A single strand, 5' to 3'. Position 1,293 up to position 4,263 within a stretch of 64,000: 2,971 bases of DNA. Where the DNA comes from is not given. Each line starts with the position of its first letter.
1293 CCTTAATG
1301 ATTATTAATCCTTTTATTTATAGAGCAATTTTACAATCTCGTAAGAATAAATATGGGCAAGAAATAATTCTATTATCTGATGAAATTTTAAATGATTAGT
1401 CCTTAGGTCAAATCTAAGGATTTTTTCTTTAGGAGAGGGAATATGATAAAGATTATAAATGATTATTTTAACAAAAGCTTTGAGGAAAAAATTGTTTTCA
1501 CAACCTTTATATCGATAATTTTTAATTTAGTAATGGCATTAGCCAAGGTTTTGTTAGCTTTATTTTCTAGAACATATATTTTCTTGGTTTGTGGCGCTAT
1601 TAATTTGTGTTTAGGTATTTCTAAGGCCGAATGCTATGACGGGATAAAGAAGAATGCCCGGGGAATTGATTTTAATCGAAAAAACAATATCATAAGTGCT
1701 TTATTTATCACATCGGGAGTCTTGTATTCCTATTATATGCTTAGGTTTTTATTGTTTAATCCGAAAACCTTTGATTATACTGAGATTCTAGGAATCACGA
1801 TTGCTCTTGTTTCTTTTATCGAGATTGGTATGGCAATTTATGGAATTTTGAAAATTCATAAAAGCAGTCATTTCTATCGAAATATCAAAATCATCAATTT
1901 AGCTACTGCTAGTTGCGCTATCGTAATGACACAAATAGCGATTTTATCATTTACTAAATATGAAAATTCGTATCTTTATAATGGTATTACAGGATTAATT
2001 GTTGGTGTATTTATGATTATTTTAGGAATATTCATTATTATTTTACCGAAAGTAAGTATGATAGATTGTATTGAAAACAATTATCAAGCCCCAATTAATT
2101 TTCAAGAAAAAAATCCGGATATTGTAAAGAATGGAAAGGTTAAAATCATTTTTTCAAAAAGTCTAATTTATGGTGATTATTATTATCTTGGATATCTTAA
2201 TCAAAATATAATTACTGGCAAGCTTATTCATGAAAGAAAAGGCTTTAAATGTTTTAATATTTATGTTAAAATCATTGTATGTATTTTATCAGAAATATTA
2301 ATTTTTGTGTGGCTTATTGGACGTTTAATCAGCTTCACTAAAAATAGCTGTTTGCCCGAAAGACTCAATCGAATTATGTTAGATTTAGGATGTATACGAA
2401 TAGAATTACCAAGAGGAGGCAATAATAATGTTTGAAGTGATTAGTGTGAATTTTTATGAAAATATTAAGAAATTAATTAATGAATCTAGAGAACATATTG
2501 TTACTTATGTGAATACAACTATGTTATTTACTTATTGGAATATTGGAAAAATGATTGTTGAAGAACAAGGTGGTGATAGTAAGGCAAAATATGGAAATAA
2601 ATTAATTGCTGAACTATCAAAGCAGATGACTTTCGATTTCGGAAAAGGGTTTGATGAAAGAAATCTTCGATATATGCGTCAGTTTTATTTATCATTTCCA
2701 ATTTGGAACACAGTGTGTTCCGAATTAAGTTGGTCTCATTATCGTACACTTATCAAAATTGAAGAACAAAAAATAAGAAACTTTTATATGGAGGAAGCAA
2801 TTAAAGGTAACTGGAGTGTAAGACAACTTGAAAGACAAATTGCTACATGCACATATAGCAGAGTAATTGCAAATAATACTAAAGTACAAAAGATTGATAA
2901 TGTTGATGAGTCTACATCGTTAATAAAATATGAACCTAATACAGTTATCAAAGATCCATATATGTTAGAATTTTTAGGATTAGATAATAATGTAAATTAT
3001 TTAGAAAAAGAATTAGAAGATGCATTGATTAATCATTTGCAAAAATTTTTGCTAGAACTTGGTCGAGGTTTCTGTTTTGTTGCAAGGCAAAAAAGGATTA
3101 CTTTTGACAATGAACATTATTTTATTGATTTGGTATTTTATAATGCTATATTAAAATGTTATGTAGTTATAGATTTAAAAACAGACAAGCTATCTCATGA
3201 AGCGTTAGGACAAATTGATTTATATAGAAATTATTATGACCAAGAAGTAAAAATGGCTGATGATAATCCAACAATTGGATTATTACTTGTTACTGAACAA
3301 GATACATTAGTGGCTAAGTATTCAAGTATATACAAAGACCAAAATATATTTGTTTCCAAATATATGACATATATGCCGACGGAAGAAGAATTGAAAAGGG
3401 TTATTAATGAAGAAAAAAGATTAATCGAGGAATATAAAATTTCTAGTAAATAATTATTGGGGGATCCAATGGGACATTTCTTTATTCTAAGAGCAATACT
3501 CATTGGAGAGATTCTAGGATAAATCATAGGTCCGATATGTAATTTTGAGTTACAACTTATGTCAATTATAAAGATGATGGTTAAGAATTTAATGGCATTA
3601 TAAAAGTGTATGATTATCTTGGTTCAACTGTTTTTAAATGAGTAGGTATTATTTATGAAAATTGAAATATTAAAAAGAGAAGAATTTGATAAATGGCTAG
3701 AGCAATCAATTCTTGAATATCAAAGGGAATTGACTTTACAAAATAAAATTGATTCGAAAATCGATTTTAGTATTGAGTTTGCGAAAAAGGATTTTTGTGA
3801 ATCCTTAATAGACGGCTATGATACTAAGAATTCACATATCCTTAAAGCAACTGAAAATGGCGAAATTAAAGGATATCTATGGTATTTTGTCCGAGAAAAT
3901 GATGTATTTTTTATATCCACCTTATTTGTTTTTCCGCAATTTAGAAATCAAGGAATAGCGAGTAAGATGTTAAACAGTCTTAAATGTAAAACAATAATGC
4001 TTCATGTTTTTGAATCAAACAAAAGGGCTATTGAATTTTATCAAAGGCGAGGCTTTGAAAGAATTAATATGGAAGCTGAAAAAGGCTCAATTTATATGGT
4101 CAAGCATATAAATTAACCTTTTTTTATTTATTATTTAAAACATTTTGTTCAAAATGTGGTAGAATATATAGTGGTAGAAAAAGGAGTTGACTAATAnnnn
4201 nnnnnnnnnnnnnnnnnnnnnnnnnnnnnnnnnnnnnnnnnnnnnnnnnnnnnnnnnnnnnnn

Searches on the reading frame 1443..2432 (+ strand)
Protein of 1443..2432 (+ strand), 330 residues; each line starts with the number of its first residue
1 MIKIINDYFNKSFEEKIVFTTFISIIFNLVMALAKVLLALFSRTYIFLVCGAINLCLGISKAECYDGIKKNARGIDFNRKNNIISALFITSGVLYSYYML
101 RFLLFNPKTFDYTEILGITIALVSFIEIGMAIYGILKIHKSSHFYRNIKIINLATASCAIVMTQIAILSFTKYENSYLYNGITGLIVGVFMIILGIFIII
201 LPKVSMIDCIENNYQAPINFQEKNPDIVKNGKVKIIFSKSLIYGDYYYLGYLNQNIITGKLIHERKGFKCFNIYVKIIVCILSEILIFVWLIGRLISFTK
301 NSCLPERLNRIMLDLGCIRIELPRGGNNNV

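Call 3: search_protein_families(library=pfam, proteins=[window:1443-2432:+], max_evalue=1)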
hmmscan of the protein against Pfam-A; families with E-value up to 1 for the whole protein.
window:1443-2432:+ (330 aa): 2 families
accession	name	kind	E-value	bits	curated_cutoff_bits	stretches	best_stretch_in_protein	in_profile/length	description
PF07690.21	MFS_1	-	0.00058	19.3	33.4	1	18-196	125-313/347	Major Facilitator Superfamily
PF19609.4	DUF6114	-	0.024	15.7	27.9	1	154-207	17-67/106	Family of unknown function (DUF6114)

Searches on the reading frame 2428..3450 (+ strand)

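Call 3: search_protein_families(library=pfam, proteins=[window:2428-3450:+], max_evalue=1)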
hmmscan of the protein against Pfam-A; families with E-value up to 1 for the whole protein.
window:2428-3450:+ (341 aa): 5 families
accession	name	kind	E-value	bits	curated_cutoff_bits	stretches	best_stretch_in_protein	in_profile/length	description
PF06250.17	YhcG_C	-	2.8e-54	183.7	32.5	1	172-323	2-153/157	YhcG PDDEXK nuclease domain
PF17761.7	DUF1016_N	-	7.6e-47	159.3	32.8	1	12-145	1-137/137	DUF1016 N-terminal domain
PF17762.8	HTH_ParB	-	8e-05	23.2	22.6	1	99-140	58-99/102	ParB HTH domain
PF13588.12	HSDR_N_2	-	0.011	16.3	25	1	220-276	26-84/110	Type I restriction enzyme R protein N terminus (HSDR_N)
PF15412.11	Nse4-Nse3_bdg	-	0.19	12.3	23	0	304-318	27-41/55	Binding domain of Nse4/EID3 to Nse3-MAGE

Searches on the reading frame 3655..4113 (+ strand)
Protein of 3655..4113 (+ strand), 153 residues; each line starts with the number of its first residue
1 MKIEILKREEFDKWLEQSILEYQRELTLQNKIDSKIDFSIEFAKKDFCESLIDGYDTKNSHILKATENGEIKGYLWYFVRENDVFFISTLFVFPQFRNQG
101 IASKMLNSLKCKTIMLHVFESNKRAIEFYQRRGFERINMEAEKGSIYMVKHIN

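Call 3: search_protein_families(library=pfam, proteins=[window:3655-4113:+], max_evalue=1)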
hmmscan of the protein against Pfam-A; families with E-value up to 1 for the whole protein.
window:3655-4113:+ (153 aa): 9 families
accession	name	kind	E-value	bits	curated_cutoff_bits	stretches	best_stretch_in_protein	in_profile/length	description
PF00583.31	Acetyltransf_1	-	2.6e-14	53.9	20.7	1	56-134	30-116/116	Acetyltransferase (GNAT) family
PF13508.13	Acetyltransf_7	-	2.2e-12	47.6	27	1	59-135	2-83/84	Acetyltransferase (GNAT) domain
PF13673.13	Acetyltransf_10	-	6.8e-12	45.9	23.6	1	55-149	26-122/128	Acetyltransferase (GNAT) domain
PF13880.12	Acetyltransf_13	-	7.4e-06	26.1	22.8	1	87-125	7-45/69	ESCO1/2 acetyl-transferase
PF08445.16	FR47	-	1.3e-05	25.5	22.1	1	82-138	19-81/86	FR47-like protein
PF13420.13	Acetyltransf_4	-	4.2e-05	24.1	24.3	1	24-139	13-139/155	Acetyltransferase (GNAT) domain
PF14542.12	Acetyltransf_CG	-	0.0016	19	30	1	68-107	8-47/80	GCN5-related N-acetyl-transferase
PF17013.11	Acetyltransf_15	-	0.0019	18.1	35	1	67-109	64-97/210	Putative acetyl-transferase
PF18014.7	Acetyltransf_18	-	0.031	14.4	22.7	1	58-137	24-102/124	Acetyltransferase (GNAT) domain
